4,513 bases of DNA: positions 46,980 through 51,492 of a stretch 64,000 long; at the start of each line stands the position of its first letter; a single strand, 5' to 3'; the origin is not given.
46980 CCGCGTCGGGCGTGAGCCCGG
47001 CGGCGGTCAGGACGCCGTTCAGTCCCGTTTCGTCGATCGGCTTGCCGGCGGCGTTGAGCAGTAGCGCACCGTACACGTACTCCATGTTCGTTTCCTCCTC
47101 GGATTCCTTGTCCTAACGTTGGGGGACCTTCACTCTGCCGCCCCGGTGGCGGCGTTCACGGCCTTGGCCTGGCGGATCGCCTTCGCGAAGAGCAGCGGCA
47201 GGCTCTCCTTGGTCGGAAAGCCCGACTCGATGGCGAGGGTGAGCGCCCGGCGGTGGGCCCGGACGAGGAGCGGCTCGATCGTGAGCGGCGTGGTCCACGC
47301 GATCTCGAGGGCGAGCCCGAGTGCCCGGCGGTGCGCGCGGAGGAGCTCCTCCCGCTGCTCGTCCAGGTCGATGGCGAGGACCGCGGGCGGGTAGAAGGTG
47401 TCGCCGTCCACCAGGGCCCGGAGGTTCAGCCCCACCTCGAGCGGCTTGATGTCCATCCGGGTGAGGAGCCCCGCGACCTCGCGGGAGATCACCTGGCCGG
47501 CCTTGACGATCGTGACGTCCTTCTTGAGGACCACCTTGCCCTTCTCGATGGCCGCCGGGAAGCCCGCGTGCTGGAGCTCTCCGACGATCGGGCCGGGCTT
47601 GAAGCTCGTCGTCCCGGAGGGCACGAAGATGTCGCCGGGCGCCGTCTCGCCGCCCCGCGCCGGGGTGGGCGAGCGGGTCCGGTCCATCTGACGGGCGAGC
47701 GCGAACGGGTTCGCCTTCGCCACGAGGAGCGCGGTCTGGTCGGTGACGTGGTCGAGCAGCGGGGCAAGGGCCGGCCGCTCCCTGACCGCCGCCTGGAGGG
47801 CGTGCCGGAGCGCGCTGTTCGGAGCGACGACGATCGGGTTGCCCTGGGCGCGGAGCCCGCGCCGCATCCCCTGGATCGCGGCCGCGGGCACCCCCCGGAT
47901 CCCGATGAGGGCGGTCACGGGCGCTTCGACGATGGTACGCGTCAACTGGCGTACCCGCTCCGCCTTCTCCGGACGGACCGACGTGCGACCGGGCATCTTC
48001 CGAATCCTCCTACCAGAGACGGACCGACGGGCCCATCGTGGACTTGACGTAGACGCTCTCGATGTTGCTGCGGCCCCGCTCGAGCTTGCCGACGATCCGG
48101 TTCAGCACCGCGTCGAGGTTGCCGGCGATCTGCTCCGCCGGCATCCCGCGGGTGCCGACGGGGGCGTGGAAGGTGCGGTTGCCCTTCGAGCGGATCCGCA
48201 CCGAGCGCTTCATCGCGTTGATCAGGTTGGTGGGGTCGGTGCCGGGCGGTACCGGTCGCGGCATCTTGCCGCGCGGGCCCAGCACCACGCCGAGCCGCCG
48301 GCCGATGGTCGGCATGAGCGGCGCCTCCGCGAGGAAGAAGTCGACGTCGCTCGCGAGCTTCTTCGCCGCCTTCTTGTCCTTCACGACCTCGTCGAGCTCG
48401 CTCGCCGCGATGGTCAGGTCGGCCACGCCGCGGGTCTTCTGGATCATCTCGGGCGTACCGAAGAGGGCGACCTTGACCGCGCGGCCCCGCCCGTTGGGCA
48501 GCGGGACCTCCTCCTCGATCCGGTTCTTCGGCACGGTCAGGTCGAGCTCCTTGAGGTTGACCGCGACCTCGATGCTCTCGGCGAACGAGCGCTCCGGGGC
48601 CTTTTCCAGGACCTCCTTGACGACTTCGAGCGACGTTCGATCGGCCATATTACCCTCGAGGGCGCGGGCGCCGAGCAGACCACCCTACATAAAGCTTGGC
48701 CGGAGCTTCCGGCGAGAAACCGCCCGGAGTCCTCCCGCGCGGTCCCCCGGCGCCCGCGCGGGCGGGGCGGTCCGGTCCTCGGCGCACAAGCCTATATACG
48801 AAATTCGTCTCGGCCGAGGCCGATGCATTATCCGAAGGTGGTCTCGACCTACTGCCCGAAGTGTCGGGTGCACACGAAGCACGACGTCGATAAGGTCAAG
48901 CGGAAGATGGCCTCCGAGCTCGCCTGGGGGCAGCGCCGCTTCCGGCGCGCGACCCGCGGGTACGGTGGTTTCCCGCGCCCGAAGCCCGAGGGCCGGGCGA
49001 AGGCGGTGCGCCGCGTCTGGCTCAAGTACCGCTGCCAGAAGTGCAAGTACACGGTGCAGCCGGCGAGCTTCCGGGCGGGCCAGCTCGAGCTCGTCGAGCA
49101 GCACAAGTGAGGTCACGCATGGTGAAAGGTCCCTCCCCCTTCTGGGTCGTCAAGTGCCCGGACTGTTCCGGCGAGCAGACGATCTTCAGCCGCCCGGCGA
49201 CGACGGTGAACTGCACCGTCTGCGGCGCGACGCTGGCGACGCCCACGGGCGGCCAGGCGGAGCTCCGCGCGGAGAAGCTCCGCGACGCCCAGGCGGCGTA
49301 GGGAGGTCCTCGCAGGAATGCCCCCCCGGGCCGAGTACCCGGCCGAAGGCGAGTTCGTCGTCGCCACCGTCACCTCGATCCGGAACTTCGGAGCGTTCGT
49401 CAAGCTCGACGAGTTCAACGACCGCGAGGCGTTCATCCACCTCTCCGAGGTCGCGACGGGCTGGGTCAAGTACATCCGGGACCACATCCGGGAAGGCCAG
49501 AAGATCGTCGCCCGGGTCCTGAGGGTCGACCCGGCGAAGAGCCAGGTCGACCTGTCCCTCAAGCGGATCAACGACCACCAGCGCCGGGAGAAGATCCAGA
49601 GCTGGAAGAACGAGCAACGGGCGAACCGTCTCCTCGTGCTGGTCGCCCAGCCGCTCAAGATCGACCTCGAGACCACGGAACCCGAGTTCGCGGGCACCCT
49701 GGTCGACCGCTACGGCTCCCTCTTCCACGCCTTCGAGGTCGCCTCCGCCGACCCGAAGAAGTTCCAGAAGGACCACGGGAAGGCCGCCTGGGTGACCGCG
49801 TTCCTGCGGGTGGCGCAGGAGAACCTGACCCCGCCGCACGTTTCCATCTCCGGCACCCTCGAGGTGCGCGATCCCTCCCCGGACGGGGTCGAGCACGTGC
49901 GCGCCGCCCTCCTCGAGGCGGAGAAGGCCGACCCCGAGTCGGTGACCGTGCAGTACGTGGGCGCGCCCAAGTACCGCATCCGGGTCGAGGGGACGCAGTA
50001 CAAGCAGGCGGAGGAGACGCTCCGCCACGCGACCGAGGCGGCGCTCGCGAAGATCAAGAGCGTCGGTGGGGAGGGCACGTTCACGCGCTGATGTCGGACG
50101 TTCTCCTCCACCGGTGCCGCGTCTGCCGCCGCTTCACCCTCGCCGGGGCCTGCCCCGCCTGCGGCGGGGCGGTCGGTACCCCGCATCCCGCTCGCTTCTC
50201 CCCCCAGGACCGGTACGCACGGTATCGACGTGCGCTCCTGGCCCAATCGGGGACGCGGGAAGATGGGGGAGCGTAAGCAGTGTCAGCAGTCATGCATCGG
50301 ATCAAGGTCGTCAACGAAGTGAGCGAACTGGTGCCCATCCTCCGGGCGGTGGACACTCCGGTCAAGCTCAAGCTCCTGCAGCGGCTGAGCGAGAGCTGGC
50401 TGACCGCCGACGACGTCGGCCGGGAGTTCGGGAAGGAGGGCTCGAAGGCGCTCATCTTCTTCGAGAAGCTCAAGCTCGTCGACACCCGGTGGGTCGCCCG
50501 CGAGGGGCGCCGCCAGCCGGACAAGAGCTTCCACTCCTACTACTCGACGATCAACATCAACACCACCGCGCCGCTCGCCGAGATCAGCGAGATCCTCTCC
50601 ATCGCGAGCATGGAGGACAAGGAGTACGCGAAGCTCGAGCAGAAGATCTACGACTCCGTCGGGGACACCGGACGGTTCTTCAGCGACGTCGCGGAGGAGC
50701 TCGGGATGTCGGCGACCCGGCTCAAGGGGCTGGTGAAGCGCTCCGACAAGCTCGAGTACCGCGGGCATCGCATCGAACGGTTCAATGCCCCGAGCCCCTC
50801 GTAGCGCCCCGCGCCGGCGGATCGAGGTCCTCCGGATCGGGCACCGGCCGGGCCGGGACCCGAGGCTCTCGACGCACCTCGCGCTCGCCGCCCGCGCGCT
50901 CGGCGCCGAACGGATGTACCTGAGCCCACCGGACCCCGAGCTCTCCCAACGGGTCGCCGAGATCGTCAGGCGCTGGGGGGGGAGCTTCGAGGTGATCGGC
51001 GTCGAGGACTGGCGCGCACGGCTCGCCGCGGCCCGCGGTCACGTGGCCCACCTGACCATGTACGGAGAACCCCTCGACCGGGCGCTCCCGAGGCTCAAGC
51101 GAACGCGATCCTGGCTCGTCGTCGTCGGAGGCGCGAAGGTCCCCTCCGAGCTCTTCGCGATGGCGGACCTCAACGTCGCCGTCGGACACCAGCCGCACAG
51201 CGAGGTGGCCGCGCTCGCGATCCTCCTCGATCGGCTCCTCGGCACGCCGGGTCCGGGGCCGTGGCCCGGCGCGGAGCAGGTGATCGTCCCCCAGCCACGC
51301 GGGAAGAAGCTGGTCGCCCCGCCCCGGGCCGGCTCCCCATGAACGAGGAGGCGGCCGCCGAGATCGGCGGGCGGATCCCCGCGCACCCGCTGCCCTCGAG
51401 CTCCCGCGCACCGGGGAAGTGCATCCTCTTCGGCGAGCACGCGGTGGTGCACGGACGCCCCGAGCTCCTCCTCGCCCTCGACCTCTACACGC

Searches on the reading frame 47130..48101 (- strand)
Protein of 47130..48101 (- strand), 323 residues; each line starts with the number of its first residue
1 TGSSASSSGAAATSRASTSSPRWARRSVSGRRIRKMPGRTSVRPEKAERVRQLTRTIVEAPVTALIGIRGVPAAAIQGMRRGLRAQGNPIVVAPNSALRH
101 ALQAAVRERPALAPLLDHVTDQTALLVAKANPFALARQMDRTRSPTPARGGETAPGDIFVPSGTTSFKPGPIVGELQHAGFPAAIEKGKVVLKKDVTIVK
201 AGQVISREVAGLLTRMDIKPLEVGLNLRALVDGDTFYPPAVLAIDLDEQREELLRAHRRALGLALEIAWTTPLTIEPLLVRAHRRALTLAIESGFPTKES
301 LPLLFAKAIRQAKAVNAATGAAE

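Call 83: search_protein_families(library=pfam, proteins=[window:47130-48101:-], max_evalue=0.0001)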
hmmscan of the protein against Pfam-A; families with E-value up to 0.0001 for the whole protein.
window:47130-48101:- (323 aa): 2 families
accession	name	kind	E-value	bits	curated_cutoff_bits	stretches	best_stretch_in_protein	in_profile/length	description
PF17777.6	RL10P_insert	-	1.8e-17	63.4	29.1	1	148-218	1-71/71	Insertion domain in 60S ribosomal protein L10P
PF00466.25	Ribosomal_L10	-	2e-12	47.5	22.8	1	43-141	3-97/100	Ribosomal protein L10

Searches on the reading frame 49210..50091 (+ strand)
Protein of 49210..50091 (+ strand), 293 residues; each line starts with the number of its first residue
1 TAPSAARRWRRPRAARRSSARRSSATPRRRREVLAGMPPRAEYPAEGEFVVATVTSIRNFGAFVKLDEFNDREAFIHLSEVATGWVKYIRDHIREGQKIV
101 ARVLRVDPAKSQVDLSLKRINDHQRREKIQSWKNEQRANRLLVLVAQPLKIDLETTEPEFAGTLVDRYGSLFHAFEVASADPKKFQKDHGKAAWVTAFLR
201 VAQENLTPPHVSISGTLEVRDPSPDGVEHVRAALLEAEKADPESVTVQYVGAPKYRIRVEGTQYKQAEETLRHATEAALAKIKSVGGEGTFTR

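Call 83: search_protein_families(library=pfam, proteins=[window:49210-50091:+], max_evalue=0.0001)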
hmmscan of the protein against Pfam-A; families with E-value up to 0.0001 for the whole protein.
window:49210-50091:+ (293 aa): 3 families
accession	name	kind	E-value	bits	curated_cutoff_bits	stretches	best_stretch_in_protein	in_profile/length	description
PF07541.17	EIF_2_alpha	-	7.6e-24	84.4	22.8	1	159-264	4-114/114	Eukaryotic translation initiation factor 2 alpha subunit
PF00575.29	S1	-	9.4e-14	52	22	1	44-118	2-74/74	S1 RNA binding domain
PF23459.1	S1_RRP5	-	3.6e-05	24.7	27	1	46-117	3-72/72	RRP5 S1 domain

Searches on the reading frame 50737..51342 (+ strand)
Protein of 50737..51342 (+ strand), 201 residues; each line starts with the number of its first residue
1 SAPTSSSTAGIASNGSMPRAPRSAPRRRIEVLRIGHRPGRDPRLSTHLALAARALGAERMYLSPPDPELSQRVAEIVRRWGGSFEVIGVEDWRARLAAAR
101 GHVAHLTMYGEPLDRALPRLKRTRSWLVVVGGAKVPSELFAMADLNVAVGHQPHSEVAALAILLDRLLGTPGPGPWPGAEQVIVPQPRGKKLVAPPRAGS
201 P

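Call 83: search_protein_families(library=pfam, proteins=[window:50737-51342:+], max_evalue=0.0001)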
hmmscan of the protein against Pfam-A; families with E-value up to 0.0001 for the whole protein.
window:50737-51342:+ (201 aa): 1 family
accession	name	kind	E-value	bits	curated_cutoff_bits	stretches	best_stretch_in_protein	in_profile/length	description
PF01994.21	Trm56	-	3.1e-32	111.4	25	1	80-192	1-118/119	tRNA ribose 2'-O-methyltransferase, aTrm56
